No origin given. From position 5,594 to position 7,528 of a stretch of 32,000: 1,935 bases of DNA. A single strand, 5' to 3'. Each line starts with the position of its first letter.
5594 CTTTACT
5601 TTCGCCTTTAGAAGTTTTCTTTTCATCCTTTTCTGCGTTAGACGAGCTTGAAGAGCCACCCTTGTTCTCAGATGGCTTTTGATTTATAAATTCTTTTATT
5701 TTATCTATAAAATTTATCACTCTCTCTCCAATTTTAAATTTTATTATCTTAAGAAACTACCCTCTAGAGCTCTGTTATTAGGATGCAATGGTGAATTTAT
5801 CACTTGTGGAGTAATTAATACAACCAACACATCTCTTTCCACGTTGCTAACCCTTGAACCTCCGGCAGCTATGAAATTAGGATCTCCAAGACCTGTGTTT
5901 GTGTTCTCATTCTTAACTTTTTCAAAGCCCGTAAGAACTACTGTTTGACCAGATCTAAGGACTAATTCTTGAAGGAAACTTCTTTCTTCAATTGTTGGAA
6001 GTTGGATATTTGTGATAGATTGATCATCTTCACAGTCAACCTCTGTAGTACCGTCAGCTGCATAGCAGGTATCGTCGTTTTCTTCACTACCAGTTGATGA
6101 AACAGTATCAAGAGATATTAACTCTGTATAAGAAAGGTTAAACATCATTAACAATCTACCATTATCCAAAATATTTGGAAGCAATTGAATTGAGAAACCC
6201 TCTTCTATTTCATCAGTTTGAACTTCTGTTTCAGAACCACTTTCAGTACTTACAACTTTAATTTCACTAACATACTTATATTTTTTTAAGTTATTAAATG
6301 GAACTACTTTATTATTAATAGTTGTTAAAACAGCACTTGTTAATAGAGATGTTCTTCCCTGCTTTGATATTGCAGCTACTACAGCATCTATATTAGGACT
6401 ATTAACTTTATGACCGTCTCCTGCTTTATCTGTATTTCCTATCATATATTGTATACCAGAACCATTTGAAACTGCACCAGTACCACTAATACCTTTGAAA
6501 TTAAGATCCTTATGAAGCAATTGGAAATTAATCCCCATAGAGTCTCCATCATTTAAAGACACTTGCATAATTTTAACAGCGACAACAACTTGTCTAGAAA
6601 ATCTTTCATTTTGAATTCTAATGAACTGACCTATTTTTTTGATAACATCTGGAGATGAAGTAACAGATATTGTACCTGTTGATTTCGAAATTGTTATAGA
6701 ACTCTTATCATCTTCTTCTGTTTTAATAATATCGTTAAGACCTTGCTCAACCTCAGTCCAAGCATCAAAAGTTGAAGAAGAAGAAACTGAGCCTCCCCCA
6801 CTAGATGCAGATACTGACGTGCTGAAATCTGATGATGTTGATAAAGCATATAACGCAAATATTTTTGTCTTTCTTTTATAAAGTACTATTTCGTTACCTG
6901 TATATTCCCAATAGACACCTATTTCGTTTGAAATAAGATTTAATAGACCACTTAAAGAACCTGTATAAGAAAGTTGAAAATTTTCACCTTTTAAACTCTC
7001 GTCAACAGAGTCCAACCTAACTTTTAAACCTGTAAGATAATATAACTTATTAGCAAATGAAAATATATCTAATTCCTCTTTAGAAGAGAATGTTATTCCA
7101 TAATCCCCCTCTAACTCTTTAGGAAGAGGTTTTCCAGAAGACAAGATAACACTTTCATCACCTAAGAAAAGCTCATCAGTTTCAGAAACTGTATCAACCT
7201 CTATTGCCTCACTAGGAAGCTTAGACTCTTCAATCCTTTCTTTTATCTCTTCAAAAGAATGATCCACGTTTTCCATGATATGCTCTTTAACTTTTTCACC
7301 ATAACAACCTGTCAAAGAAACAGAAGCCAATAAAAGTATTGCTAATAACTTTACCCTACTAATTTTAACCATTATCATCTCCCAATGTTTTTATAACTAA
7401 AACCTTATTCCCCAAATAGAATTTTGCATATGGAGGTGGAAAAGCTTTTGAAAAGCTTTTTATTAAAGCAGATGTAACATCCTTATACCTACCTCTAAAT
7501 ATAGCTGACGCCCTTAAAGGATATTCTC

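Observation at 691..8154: Chromosomal R64/PAPI-1-type type IVb pilus assembly operon (pilL-N-O-P-Q-R order) with no pilin, prepilin peptidase or PilM/PilV in cis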

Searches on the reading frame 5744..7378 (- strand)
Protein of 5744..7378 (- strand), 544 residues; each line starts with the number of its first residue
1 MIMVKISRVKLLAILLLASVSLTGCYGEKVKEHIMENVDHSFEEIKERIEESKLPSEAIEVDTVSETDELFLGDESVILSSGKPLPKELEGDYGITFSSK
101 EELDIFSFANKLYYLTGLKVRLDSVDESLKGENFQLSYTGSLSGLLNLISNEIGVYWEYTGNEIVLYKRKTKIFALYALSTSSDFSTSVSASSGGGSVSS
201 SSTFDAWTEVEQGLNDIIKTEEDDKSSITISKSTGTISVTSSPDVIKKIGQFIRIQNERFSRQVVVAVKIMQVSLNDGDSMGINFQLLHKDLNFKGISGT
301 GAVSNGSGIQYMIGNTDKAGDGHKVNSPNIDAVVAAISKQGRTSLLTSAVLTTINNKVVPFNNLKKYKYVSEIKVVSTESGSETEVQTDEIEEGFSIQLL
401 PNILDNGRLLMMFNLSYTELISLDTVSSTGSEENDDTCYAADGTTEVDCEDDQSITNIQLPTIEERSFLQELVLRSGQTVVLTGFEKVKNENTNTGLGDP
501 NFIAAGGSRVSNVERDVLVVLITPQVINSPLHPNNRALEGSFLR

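Call 4: search_protein_families(library=pfam, proteins=[window:5744-7378:-], max_evalue=0.1)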
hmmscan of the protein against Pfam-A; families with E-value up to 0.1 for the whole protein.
window:5744-7378:- (544 aa): 2 families
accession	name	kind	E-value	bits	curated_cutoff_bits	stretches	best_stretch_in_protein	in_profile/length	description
PF00263.26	Secretin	-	6.2e-10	39.4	27.5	1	336-527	1-168/169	Bacterial type II and III secretion system protein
PF24954.1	DUF7763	-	0.051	14.3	27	0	87-147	14-73/77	Domain of unknown function (DUF7763)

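Call 5: search_protein_families(library=ncbifam, proteins=[window:5744-7378:-], max_evalue=0.1)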
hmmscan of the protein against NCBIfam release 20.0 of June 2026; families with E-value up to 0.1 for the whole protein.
window:5744-7378:- (544 aa): 4 families
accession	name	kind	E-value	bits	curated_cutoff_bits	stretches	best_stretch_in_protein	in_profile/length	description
TIGR02520.1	pilus_B_mal_scr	equivalog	1.9e-65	221.4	287.65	1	133-525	121-512/513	PilN family type IVB pilus formation outer membrane protein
TIGR02519.1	pilus_MshL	equivalog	3.6e-27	95.1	250.2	1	229-527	2-290/290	pilus (MSHA type) biogenesis protein MshL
TIGR02517.1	type_II_gspD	equivalog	1.8e-07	30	351.35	1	188-530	285-593/600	type II secretion system secretin GspD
NF042912.1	Amuc_1098_fam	equivalog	0.00092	17.3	750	1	223-327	422-521/805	Amuc_1098 family type IV pilus outer membrane protein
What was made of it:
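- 5744..7378 (-): pilN-like gene: lipoprotein secretin (544 aa; the alternative start at 7372 gives 542 aa). TIGR02520 PilN family 1.9e-65 (221 bits, below the 288-bit trusted cutoff) against GspD 1.8e-7 (calls 4, 5).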

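Call 12: find_homologous_proteins(query=window:5744-7378:-, max_evalue=0.00001)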
Query window:5744-7378:- (544 aa): 16 proteins with E <= 0.00001 among 8000 candidates.
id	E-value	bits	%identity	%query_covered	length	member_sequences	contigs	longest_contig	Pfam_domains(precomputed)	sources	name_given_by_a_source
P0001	0.0e+0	1162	100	100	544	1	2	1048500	PF00263.27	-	-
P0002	0.0e+0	1157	100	100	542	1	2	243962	PF00263.27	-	-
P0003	0.0e+0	1083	93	100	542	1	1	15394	PF00263.27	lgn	-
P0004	6.0e-115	403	40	98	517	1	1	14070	PF00263.27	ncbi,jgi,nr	ncbi:MAG: hypothetical protein LBU68_01930 [Rickettsiales bacterium]|jgi:type II secretory pathway c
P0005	9.0e-109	383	39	96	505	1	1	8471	PF00263.27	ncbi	-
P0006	1.2e-108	382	40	95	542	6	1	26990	PF00263.27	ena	-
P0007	3.8e-108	381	40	96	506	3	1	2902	PF00263.27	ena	-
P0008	2.0e-107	378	40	97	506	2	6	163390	PF00263.27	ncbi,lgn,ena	-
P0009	1.4e-102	362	38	96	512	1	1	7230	PF00263.27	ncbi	-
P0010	7.1e-102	360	37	96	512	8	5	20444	PF00263.27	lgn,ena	-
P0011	2.3e-95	338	37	97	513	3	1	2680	PF00263.27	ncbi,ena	-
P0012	8.6e-91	323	34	96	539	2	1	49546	PF00263.27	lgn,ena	-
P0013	1.1e-90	323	36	98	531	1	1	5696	PF00263.27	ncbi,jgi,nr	ncbi:MAG: hypothetical protein LBR35_01655 [Rickettsiales bacterium]|jgi:type IVB pilus formation R6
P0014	1.8e-86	309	32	96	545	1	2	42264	PF00263.27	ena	-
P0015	4.1e-78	282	35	97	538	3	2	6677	PF00263.27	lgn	-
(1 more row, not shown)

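Call 13: find_encoding_contigs(protein=P0008, flank=10000, max_places=3)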
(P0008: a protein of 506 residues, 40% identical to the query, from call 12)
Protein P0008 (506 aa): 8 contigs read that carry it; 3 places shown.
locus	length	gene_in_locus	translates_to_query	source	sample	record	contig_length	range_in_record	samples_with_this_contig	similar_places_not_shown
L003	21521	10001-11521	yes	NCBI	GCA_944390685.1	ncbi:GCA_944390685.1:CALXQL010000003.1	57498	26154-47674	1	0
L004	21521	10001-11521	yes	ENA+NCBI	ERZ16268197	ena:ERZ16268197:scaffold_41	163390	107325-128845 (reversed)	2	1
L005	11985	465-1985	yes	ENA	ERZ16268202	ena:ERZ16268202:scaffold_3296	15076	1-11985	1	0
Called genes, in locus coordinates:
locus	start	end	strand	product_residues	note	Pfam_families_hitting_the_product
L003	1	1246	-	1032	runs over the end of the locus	PF05170:AsmA (weak)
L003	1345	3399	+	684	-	PF00270:DEAD (weak), PF04851:ResIII, PF17757:UvrB_inter, PF27431:UvrB_3rd, PF00271:Helicase_C, PF12344:UvrB, PF02151:UVR (weak)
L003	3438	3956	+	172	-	PF14903:WG_beta_rep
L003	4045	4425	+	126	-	-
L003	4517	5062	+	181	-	PF13302:Acetyltransf_3, PF00583:Acetyltransf_1 (weak)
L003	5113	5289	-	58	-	PF13237:Fer4_10 (weak), PF00037:Fer4, PF12837:Fer4_6 (weak), PF14697:Fer4_21, PF12838:Fer4_7, PF13187:Fer4_9, PF12797:Fer4_2 (weak), PF00037:Fer4, +7 more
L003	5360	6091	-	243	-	PF01027:Bax1-I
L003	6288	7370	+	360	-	PF01555:N6_N4_Mtase, PF18755:RAMA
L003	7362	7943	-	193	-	PF02677:QueH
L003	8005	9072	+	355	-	PF13609:Porin_4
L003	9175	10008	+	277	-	PF10671:TcpQ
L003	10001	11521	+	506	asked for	PF00263:Secretin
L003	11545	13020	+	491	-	PF06864:PAP_PilO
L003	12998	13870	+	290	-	-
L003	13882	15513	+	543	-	PF00437:T2SSE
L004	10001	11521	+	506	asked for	PF00263:Secretin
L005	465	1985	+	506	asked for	PF00263:Secretin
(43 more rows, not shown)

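Call 14: find_encoding_contigs(protein=P0012, flank=10000, max_places=2)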
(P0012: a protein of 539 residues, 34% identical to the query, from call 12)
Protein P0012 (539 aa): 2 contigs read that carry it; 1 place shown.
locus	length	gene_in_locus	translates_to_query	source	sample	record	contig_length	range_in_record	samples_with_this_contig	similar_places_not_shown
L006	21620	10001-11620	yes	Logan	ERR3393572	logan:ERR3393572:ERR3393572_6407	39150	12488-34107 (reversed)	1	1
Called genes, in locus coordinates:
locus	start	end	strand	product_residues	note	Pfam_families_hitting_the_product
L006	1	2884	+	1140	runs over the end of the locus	PF07690:MFS_1, PF01553:Acyltransferase, PF00501:AMP-binding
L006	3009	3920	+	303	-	-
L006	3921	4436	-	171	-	PF01668:SmpB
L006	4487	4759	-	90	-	-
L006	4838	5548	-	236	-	-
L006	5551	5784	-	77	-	-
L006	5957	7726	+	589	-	PF01411:tRNA-synt_2c, PF07973:tRNA_SAD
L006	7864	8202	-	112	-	PF04956:TrbC (weak)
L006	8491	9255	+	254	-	-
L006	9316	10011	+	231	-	PF10671:TcpQ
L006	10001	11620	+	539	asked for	PF00263:Secretin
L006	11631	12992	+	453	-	PF06864:PAP_PilO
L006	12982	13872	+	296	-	-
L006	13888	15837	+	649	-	PF00437:T2SSE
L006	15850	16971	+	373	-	PF00482:T2SSF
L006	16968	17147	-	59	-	-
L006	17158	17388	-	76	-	-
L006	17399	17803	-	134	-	PF07486:Hydrolase_2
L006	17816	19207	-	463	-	-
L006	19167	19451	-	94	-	-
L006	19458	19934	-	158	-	PF24072:T7_gp14 (weak)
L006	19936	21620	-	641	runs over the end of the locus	PF25675:Phage_nozzle (faint)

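Call 15: find_encoding_contigs(protein=P0014, flank=10000, max_places=2)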
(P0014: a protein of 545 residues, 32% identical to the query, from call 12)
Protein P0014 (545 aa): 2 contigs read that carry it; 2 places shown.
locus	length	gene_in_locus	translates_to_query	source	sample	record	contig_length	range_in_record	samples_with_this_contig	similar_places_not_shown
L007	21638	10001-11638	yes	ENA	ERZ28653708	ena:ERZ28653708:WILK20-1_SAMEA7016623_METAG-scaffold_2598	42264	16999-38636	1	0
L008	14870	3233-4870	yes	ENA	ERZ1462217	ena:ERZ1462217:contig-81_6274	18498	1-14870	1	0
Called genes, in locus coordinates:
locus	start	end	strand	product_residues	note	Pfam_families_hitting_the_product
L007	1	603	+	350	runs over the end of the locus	PF00231:ATP-synt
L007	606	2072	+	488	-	PF02874:ATP-synt_ab_N, PF00006:ATP-synt_ab, PF22919:ATP-synt_VA_C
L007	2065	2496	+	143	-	PF02823:ATP-synt_DE_N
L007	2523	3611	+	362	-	-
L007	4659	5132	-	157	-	-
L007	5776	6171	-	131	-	-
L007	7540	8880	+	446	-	-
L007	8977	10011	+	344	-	PF10671:TcpQ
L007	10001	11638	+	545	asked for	PF00263:Secretin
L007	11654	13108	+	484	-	PF06864:PAP_PilO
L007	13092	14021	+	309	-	-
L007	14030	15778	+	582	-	PF00437:T2SSE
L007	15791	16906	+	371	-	PF00482:T2SSF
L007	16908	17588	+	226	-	PF01728:FtsJ, PF13847:Methyltransf_31 (faint)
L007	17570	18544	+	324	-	PF22458:RsmF-B_ferredox, PF01189:Methyltr_RsmB-F, PF13847:Methyltransf_31, PF13649:Methyltransf_25 (weak)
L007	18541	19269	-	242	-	PF01027:Bax1-I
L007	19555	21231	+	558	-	-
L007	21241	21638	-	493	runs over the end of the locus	PF00772:DnaB, PF13481:AAA_25, PF03796:DnaB_C, PF06745:ATPase (faint)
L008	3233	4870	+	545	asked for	PF00263:Secretin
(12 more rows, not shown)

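Call 18: find_related_loci(query=A1, collection=genome_contigs, flank=10000)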
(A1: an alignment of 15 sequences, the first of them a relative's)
Query A1 (544 aa) in genome_contigs; peptide patterns used: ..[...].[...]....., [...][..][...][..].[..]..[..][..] (x = any residue, [..] = any of these).
272 stretches matched a pattern; 197 encode a relative of the query (tblastn E <= 1e-3); the best 80 are kept; 80 distinct loci.
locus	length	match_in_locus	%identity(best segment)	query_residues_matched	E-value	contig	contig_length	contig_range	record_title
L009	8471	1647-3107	39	10-532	9e-119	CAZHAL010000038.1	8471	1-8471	MAG TPA_asm: uncultured Bacteroidales bacterium isolate SRP199465_co2_466 genome assembly, contig: NODE_26411_length_847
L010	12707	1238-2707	39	6-532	2e-118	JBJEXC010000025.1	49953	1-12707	MAG: Alphaproteobacteria bacterium isolate LOHA32_bin.034 NODE_298_length_49953_cov_7.974107, whole genome shotgun seque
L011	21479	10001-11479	40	10-537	2e-118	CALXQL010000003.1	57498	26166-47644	MAG: uncultured Alphaproteobacteria bacterium isolate E19__bin253 genome assembly, contig: E19__k127_711251, whole genom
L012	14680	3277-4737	39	10-532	2e-117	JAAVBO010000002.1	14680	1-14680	MAG: bacterium isolate Mgla_MAG_30-bin_7 c_000000006188, whole genome shotgun sequence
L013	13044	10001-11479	40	6-532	1e-116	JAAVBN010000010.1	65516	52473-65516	MAG: bacterium isolate Mgla_MAG_18-bin_5 c_000000033092, whole genome shotgun sequence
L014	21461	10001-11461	38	10-532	7e-115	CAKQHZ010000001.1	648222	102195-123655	MAG: uncultured Alphaproteobacteria bacterium isolate REFINED_METABAT215_TOP10_CONTIGS_1500_ASSEMBLY_K77_MERGED__Hadza_M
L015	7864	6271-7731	39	8-534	3e-112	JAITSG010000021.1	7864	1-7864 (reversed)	MAG: Rickettsiales bacterium isolate Roe453_bin7 k119_2464627, whole genome shotgun sequence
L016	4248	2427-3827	39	25-532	8e-112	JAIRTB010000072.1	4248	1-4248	MAG: Rickettsiales bacterium isolate Ct408_bin62 k119_3533089, whole genome shotgun sequence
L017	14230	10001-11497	38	3-531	1e-109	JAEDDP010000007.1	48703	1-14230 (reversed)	MAG: Alphaproteobacteria bacterium isolate MAG035 NODE_378_length_48703_cov_6.525900, whole genome shotgun sequence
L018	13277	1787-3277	39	3-531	5e-109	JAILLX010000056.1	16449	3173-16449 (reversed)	MAG: bacterium isolate RUI239 k141_3568981_flag=1_multi=7.7863_len=16449, whole genome shotgun sequence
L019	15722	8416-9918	37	11-536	2e-108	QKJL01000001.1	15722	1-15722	MAG: Alphaproteobacteria bacterium isolate SZUA-605 scaffold_10927, whole genome shotgun sequence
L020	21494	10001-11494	36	3-531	1e-108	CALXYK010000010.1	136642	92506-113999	MAG: uncultured Alphaproteobacteria bacterium isolate E20__bin364 genome assembly, contig: E20__k127_1826986, whole geno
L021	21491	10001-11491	37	3-531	5e-108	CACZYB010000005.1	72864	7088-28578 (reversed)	MAG: uncultured proteobacterium isolate RUG13061 genome assembly, contig: RUG13061_asm_5, whole genome shotgun sequence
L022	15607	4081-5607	38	2-536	1e-106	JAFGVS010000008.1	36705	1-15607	MAG: Alphaproteobacteria bacterium isolate ZodW_Metabat.18 k87_2873838, whole genome shotgun sequence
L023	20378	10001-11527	38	4-536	6e-106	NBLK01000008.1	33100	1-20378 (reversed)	MAG: Rickettsiaceae bacterium 4572_127 ex4572_127_scaffold_1480, whole genome shotgun sequence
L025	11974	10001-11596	36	16-536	2e-103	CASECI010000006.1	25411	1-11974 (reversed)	uncultured Alphaproteobacteria bacterium isolate CO.O44.metabat-bins.45 genome assembly, contig: CO.O44.metabat-bins.45.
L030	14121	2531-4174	36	5-542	8e-100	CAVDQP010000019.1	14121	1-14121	Holdemanella biformis isolate H07667-L1_cleanbin_000032 genome assembly, contig: Spades_H07667-L1_contig_3742, whole gen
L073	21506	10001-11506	34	22-531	7e-90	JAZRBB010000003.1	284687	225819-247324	MAG: Candidatus Enterousia sp. isolate T1900045132_TC20190126.MAGScoT_cleanbin_000016 SGB_4885_k141_2185422, whole genom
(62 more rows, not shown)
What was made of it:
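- The cassette is present in at least 197 GTDB species genomes (call 18).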

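Call 24: search_protein_families(library=pfam, proteins=[L073:8965-9915:+, L073:9950-11554:+, L073:11841-12647:+, L073:12644-15757:+, L073:16254-16841:+, L073:16911-17717:+, L073:17723-18322:+, L073:18362-19393:+, L073:19625-20974:+, L073:6983-8323:-], max_evalue=0.001)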
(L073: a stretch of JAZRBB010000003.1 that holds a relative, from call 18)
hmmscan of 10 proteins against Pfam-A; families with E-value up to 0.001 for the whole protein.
L073:8965-9915:+ (316 aa): 1 family
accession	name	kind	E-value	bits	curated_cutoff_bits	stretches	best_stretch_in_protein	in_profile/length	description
PF10671.14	TcpQ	-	3.1e-18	66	27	1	235-312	1-78/80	Toxin co-regulated pilus biosynthesis protein Q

L073:9950-11554:+ (534 aa): 1 family
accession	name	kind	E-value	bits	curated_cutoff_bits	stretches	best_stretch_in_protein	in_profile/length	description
PF00263.26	Secretin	-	4e-13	49.7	27.5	1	349-515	1-168/169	Bacterial type II and III secretion system protein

L073:11841-12647:+ (268 aa): 0 families

L073:12644-15757:+ (1037 aa): 0 families

L073:16254-16841:+ (195 aa): 1 family
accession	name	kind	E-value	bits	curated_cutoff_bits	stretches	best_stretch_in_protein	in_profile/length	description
PF02660.20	G3P_acyltransf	-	7.1e-51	173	24.1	1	9-181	1-164/164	Glycerol-3-phosphate acyltransferase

L073:16911-17717:+ (268 aa): 0 families

L073:17723-18322:+ (199 aa): 0 families

L073:18362-19393:+ (343 aa): 3 families
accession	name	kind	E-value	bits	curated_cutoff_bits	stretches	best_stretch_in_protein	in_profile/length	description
PF02481.21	DNA_processg_A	-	1.6e-64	217.4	29.6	1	65-269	5-210/212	DNA recombination-mediator protein A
PF17782.7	DprA_WH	-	1.8e-05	25.1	22.9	1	292-339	14-61/61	DprA winged helix domain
PF21102.3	DprA_N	-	6.9e-05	22.9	22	1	12-39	5-32/64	DprA-like N-terminal HHH domain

L073:19625-20974:+ (449 aa): 7 families
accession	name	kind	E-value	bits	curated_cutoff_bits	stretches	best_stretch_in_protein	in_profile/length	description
PF00308.24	Bac_DnaA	-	5.2e-30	105.2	23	1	132-285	3-162/162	Bacterial DnaA ATPAse domain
PF08299.17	Bac_DnaA_C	-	7.4e-18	64.8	31.5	1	363-427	5-69/69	Bacterial dnaA protein helix-turn-helix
PF00004.35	AAA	-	9.8e-11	42.7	21.2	1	166-262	2-110/131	ATPase family associated with various cellular activities (AAA)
PF11638.13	DnaA_N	-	2.6e-08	33.9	24.6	1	37-93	6-64/65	DnaA N-terminal domain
PF00910.28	RNA_helicase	-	0.00013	22.8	21.5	1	166-247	2-76/105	RNA helicase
PF13479.12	AAA_24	-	0.00019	21.8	27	0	165-193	5-28/195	AAA domain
PF13191.12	AAA_16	-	0.00084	20.3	32.6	0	152-198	15-60/167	AAA ATPase domain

L073:6983-8323:- (446 aa): 2 families
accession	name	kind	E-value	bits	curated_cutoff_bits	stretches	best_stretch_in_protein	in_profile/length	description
PF01458.23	SUFBD_core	-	4.1e-56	190.5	27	1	173-416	1-229/232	SUF system FeS cluster assembly, SufBD core domain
PF19295.5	SufBD_N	-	9.7e-11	42.1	23.5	1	95-165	97-166/172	SufBD protein N-terminal region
